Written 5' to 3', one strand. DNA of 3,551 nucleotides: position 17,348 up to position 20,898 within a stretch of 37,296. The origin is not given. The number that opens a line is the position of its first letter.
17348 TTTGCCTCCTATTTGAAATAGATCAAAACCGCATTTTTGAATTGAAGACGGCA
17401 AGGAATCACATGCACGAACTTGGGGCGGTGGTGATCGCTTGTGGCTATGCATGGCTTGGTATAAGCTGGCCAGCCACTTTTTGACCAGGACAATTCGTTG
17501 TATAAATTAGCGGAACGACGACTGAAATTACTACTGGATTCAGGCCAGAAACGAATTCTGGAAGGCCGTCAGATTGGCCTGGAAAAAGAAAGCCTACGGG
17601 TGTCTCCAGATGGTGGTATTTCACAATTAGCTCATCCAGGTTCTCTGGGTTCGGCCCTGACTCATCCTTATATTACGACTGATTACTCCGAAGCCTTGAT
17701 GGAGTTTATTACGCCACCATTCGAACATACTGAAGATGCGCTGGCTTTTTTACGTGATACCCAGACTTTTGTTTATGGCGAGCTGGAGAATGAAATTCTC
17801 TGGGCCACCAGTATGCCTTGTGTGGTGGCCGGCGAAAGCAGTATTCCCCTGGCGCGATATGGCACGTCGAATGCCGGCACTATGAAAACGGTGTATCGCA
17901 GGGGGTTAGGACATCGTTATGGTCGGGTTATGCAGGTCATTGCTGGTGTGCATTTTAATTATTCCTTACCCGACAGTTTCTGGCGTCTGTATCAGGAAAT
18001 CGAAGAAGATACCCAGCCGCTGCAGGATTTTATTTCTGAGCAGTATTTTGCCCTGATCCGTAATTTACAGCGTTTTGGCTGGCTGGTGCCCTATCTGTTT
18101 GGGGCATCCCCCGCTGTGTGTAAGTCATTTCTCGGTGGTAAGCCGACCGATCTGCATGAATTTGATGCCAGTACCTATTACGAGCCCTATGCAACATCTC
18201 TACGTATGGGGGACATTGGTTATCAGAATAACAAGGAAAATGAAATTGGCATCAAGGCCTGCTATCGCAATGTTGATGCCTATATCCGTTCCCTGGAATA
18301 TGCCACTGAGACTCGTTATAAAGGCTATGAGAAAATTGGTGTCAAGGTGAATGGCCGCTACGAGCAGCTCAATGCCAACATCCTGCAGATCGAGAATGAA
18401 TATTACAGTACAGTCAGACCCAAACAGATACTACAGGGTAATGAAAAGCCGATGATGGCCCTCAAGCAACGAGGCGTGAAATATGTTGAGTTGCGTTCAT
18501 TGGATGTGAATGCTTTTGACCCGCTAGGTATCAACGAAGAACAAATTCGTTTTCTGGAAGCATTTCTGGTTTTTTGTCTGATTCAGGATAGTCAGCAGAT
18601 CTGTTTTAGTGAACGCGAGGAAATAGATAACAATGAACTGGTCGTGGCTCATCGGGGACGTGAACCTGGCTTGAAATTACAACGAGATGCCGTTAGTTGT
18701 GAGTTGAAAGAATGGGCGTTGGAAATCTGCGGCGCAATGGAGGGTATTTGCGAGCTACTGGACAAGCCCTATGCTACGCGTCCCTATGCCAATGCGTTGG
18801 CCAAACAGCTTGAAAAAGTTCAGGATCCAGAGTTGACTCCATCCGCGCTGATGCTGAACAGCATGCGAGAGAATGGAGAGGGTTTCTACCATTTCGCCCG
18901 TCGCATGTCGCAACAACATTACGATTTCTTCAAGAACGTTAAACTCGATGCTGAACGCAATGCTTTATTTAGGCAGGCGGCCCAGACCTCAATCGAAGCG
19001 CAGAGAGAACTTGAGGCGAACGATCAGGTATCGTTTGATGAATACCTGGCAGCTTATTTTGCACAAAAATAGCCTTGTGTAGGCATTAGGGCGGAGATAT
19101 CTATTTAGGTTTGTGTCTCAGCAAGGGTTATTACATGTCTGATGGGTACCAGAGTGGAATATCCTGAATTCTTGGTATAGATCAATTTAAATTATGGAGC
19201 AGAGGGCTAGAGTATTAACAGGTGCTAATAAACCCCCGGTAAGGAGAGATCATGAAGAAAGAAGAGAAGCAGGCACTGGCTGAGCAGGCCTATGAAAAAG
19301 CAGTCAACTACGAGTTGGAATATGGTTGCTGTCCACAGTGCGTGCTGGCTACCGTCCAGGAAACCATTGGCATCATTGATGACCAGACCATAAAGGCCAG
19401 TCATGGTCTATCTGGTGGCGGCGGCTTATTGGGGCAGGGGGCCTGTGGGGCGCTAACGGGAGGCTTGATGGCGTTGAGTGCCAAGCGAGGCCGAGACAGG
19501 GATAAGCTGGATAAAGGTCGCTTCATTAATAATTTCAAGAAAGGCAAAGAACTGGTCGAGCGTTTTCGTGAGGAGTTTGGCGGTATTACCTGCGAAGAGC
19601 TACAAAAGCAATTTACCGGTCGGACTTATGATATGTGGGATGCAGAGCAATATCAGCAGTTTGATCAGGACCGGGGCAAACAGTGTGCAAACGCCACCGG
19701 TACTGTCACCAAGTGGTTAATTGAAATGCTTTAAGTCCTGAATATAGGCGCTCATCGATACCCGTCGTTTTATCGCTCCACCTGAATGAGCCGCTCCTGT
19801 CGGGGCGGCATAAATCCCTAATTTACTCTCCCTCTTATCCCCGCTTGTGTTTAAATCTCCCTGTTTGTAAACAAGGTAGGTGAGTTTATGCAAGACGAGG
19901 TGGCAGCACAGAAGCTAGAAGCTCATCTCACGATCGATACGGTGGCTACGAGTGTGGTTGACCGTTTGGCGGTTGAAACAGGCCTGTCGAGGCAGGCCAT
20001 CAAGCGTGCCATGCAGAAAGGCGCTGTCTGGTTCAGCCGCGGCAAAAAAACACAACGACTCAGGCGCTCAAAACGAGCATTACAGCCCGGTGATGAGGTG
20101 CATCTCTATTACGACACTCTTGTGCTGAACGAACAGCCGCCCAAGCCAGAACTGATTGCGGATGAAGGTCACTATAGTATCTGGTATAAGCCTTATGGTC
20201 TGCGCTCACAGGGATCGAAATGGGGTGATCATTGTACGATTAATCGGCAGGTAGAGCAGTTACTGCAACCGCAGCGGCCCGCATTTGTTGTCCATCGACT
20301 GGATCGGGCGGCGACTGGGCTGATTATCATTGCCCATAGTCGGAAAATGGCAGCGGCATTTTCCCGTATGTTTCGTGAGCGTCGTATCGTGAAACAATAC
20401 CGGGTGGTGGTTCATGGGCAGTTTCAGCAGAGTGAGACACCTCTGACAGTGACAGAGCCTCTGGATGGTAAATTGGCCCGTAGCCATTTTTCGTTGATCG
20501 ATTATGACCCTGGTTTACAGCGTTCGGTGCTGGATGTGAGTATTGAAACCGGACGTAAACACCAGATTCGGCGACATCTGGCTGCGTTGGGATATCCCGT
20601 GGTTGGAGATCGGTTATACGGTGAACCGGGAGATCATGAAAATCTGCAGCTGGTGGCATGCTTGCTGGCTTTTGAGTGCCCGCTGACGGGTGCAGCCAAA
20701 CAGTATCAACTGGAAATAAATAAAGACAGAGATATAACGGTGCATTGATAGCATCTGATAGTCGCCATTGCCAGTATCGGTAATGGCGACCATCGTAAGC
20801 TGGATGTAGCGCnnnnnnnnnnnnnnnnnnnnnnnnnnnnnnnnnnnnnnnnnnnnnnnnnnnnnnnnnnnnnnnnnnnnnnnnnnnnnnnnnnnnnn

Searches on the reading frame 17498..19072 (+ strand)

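Call 8: search_protein_families(library=pfam, proteins=[window:17498-19072:+], max_evalue=10)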
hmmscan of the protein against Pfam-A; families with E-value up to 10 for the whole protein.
window:17498-19072:+ (524 aa): 1 family
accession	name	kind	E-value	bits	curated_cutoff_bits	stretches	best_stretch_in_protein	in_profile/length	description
PF04262.19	Glu_cys_ligase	-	3.7e-162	539.6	27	1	10-380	2-369/372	Glutamate-cysteine ligase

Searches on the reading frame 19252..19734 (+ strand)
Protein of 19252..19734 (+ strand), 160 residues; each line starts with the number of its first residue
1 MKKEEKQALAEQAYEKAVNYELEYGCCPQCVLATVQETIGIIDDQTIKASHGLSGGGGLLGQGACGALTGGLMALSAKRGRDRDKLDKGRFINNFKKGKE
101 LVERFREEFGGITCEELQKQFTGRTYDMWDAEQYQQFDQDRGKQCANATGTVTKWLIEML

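Call 84: search_protein_families(library=pfam, proteins=[window:19252-19734:+], max_evalue=0.00001)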
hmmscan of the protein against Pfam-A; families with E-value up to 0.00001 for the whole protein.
window:19252-19734:+ (160 aa): 1 family
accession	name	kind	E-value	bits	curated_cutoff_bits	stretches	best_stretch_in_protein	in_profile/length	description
PF09719.15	C_GCAxxG_C_C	-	1.7e-23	83.4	27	1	26-159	2-118/118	Putative redox-active protein (C_GCAxxG_C_C)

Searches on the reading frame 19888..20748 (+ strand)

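Call 84: search_protein_families(library=pfam, proteins=[window:19888-20748:+], max_evalue=0.00001)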
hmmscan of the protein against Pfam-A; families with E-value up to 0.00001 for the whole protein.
window:19888-20748:+ (286 aa): 1 family
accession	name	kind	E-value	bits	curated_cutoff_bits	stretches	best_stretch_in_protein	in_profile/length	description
PF00849.27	PseudoU_synth_2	-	4.7e-32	111.8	26.8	1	95-233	1-152/152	RNA pseudouridylate synthase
